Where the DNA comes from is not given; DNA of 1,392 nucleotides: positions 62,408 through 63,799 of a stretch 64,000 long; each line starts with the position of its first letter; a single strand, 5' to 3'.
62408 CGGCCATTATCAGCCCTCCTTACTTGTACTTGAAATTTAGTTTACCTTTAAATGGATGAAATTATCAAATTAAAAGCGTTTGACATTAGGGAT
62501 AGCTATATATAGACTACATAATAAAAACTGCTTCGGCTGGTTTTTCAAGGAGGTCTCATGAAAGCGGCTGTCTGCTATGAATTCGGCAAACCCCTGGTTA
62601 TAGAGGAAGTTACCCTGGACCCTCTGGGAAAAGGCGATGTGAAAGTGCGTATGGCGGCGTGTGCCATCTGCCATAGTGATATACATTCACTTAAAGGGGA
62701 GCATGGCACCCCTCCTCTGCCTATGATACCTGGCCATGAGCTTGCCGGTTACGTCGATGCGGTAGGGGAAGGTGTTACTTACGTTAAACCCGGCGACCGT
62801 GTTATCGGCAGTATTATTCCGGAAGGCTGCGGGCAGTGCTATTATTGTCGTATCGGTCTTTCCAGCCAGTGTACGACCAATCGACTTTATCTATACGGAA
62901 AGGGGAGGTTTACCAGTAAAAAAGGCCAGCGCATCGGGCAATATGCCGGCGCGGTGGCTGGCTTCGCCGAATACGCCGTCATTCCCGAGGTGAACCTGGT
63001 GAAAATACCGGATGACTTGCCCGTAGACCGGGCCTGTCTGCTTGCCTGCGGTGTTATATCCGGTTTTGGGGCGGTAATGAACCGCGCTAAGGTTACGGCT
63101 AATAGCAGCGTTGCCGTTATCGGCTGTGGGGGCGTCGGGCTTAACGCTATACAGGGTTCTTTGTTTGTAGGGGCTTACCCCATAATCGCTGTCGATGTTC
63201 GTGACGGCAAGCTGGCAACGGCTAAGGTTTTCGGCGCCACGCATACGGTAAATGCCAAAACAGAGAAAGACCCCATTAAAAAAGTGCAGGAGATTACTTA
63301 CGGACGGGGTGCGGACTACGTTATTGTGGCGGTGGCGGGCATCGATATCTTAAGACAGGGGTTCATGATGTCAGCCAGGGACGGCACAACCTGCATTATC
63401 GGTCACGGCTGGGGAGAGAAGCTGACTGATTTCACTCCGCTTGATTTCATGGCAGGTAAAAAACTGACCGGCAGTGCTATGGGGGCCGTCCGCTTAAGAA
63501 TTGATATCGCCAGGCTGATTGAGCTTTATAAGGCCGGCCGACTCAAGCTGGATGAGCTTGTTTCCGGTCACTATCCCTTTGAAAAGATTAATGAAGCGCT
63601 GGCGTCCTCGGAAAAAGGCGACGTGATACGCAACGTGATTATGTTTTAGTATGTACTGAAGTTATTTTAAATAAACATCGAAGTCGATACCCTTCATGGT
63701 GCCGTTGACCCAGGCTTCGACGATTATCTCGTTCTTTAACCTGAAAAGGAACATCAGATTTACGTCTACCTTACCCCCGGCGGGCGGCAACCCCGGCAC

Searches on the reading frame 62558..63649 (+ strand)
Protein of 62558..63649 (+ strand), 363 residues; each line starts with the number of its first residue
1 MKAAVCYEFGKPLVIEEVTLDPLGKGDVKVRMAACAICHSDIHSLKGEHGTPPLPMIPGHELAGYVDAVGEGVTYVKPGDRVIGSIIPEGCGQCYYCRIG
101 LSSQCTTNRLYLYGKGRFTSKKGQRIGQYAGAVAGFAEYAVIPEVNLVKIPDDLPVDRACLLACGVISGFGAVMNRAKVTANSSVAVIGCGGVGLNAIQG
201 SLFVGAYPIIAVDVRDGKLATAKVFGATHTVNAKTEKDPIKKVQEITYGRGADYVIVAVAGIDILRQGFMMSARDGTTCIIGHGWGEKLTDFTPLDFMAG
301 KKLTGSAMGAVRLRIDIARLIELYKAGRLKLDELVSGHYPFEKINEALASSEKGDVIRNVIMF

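Call 35: search_protein_families(library=pfam, proteins=[window:62558-63649:+], max_evalue=0.00001)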
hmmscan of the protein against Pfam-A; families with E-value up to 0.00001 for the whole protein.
window:62558-63649:+ (363 aa): 3 families
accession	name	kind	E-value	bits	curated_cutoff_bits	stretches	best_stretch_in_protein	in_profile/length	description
PF08240.17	ADH_N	-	1.2e-28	99.8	23.5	1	24-152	1-104/104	Alcohol dehydrogenase GroES-like domain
PF00107.32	ADH_zinc_N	-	1.8e-22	80.1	31.8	1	192-323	1-126/129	Zinc-binding dehydrogenase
PF13602.12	ADH_zinc_N_2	-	2.5e-06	28.9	27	1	226-355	2-127/134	Zinc-binding dehydrogenase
